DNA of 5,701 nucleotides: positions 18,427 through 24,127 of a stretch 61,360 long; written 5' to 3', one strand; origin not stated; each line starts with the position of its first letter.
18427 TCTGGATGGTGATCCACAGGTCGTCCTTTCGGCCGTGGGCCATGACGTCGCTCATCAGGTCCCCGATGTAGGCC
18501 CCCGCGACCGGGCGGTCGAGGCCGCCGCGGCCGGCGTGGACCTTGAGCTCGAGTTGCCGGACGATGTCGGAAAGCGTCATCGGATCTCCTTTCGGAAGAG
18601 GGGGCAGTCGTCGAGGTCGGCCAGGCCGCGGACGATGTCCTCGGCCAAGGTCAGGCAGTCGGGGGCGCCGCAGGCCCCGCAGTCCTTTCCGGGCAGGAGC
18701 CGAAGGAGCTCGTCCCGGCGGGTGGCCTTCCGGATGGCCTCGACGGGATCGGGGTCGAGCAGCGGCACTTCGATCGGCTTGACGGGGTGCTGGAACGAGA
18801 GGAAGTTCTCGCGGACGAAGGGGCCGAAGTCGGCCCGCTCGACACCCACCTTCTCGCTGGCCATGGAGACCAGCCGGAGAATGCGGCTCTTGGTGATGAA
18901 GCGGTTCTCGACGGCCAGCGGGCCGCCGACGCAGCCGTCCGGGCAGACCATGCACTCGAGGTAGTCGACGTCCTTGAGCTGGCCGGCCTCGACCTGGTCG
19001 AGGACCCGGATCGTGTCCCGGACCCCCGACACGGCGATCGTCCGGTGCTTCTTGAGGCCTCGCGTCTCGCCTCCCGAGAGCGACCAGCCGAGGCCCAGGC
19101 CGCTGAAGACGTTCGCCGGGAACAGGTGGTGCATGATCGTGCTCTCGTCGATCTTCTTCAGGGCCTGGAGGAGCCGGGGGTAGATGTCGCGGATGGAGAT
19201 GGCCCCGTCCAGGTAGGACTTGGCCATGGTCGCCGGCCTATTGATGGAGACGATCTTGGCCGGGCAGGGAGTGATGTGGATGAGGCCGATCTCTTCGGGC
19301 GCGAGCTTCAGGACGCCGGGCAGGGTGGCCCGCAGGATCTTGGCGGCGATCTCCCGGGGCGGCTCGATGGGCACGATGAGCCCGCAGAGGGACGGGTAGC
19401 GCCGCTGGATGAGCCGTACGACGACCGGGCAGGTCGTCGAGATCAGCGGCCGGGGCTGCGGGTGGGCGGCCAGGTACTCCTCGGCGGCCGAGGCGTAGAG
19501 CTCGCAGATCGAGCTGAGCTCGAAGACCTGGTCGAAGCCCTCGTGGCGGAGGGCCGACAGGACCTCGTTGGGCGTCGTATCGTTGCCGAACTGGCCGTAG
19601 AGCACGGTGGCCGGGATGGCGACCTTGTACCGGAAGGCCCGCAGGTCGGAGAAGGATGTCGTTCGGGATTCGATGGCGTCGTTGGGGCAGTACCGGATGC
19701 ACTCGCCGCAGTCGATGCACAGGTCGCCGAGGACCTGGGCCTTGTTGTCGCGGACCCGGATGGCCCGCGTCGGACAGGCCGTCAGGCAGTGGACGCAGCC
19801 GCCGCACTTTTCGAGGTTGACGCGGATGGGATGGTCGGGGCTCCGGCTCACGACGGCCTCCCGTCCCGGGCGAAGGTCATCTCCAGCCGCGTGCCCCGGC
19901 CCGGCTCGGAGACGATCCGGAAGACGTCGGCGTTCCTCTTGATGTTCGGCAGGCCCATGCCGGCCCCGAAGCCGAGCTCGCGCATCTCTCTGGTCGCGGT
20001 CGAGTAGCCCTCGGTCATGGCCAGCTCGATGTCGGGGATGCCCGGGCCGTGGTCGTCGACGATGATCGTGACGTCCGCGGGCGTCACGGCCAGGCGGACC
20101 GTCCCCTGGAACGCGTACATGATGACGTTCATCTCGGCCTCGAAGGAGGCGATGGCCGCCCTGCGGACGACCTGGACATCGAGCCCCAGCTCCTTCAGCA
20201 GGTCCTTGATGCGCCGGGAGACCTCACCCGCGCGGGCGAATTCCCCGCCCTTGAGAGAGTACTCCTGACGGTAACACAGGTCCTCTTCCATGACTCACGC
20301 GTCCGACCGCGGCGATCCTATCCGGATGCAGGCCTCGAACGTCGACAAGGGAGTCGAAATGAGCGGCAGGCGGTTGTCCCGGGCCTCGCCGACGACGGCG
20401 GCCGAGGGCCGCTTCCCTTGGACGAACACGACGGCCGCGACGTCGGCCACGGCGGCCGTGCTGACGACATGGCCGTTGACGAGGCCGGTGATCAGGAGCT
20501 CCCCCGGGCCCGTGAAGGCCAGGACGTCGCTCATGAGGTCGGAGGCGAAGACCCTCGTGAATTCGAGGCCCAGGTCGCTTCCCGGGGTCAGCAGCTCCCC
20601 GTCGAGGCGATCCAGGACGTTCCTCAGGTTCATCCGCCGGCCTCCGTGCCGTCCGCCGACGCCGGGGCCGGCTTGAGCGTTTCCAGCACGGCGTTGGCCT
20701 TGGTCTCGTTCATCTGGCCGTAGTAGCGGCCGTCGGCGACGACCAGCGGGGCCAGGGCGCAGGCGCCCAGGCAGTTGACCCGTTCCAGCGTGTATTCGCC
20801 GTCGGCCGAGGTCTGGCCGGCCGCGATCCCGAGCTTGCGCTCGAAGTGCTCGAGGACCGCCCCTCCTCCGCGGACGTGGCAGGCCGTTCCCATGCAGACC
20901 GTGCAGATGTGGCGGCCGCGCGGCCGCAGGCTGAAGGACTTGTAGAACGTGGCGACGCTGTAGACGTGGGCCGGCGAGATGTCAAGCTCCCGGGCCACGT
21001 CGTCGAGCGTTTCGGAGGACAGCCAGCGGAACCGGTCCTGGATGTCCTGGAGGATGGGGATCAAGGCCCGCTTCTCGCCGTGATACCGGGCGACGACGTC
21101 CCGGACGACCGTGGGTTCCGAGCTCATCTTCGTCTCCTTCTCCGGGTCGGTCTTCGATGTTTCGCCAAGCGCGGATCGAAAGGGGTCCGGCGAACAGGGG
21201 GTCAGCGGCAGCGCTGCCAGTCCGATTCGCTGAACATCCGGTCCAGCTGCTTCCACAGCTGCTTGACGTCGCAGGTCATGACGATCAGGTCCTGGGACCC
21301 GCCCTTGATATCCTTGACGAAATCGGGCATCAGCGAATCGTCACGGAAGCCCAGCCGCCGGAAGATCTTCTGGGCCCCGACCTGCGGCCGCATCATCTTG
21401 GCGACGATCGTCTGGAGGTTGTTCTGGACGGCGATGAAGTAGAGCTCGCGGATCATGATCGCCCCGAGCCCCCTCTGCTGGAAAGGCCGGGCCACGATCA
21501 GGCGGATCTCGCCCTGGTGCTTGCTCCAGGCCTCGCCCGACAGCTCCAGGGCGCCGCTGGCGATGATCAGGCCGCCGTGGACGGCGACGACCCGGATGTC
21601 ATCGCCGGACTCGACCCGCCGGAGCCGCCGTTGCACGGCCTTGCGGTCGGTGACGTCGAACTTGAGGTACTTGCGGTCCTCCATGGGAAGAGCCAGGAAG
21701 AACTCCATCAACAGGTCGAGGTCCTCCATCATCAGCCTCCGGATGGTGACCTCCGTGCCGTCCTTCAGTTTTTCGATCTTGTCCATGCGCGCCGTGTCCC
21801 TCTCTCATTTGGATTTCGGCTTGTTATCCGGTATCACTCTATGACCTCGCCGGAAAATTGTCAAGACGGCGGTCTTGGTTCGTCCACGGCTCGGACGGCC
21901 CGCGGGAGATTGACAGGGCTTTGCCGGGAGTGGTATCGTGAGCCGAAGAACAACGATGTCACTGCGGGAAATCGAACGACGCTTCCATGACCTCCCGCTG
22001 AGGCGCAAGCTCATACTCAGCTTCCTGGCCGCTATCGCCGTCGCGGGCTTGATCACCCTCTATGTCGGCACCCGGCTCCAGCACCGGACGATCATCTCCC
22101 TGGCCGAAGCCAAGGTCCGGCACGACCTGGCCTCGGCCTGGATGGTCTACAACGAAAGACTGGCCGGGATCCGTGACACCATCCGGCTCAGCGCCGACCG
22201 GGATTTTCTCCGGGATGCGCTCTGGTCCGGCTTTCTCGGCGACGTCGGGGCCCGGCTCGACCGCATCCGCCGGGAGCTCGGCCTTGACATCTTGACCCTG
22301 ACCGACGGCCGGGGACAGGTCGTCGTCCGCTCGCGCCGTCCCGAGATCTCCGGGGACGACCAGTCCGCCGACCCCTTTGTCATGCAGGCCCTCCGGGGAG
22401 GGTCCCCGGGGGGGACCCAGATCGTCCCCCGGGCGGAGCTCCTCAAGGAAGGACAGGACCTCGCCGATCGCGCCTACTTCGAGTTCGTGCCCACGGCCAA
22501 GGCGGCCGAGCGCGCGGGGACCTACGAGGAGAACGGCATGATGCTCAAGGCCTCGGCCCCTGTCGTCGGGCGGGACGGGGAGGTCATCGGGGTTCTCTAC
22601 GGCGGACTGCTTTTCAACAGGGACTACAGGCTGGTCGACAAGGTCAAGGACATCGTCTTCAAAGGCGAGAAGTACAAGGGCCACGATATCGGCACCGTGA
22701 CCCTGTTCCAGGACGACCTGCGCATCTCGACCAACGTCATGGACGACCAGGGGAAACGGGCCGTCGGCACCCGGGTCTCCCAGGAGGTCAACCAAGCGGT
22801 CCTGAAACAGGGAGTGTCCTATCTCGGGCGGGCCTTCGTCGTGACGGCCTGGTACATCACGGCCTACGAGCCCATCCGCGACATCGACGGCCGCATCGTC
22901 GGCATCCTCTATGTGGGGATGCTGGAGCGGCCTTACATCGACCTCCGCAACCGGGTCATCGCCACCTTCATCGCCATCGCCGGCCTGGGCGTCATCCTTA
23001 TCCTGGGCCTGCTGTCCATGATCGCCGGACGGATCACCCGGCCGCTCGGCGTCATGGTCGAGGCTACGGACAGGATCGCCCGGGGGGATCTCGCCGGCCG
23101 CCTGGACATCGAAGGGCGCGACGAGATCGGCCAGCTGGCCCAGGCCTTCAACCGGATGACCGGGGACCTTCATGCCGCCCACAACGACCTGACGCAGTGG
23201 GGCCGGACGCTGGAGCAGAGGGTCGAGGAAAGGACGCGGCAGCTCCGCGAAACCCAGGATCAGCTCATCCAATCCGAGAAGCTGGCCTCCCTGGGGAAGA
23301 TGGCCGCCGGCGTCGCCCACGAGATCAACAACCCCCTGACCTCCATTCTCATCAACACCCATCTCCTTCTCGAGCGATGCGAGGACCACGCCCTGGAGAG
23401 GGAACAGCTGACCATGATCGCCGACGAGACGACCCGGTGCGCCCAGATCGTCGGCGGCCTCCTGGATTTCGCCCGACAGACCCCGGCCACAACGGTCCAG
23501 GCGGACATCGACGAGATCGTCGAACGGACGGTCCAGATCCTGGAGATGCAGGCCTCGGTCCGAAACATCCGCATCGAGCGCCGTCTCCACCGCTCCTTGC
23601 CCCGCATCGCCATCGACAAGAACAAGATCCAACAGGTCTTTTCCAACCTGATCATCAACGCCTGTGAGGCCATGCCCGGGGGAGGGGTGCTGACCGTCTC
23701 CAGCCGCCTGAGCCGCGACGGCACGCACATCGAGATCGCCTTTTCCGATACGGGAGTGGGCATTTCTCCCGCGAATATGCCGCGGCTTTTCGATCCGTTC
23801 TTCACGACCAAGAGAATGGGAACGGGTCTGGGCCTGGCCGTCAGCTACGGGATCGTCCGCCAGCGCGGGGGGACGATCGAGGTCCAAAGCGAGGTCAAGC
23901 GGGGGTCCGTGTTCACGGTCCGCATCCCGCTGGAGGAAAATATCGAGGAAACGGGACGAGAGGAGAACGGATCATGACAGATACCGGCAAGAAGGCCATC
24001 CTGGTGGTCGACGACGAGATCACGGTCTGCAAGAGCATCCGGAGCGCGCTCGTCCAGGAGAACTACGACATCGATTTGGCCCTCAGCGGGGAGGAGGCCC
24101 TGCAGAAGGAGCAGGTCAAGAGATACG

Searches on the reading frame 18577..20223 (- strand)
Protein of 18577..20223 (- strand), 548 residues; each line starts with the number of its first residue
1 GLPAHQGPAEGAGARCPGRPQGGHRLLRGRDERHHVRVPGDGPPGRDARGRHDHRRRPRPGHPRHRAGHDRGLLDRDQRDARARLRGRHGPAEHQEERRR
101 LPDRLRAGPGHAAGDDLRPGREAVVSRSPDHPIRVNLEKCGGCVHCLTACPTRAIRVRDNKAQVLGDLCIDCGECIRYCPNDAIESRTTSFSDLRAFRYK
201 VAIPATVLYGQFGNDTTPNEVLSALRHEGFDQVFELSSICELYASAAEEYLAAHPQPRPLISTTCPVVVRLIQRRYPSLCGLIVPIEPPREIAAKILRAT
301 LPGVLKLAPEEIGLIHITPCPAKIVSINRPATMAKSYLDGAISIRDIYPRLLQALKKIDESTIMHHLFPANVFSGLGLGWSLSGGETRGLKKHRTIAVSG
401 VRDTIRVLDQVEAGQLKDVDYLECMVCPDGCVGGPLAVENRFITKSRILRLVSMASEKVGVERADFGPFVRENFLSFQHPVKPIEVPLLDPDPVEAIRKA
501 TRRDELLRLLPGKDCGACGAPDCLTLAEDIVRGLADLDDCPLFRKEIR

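Call 57: search_protein_families(library=pfam, proteins=[window:18577-20223:-], max_evalue=0.000001)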
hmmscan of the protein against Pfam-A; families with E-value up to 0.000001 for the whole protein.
window:18577-20223:- (548 aa): 5 families
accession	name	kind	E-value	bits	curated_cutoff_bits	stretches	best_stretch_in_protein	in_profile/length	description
PF02906.19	Fe_hyd_lg_C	-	2.7e-27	96.4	22.1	1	201-435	4-245/245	Iron only hydrogenase large subunit, C-terminal domain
PF04060.18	FeS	-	2.7e-12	46.6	23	1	510-541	1-32/33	Putative Fe-S cluster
PF13237.11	Fer4_10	-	1.6e-07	31.5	25.5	1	133-180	2-53/53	4Fe-4S dicluster domain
PF00037.32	Fer4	-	3.1e-07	30.4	21.1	0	167-185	6-24/24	4Fe-4S binding domain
PF12838.12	Fer4_7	-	7.9e-07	29.9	27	0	139-183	1-52/52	4Fe-4S dicluster domain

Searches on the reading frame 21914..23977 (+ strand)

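Call 57: search_protein_families(library=pfam, proteins=[window:21914-23977:+], max_evalue=0.000001)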
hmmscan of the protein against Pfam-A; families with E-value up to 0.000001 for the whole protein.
window:21914-23977:+ (687 aa): 6 families
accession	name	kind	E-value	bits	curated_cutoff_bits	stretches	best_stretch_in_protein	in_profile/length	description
PF17202.10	sCache_3_3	-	4e-34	117.6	28.8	1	235-346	4-105/107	Single cache domain 3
PF17201.10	Cache_3-Cache_2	-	7e-27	94.9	27.7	1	260-345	100-192/299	Cache 3/Cache 2 fusion domain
PF02518.31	HATPase_c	-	8.5e-25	87.8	26.4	1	568-674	2-110/111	Histidine kinase-, DNA gyrase B-, and HSP90-like ATPase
PF00672.30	HAMP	-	1.9e-18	66.9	25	1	370-420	2-52/53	HAMP domain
PF00512.31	HisKA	-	8.4e-14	51.8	26.9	1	460-522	2-63/66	His Kinase A (phospho-acceptor) domain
PF17203.10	sCache_3_2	-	4.2e-11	43.5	28.4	1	247-339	43-129/140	Single cache domain 3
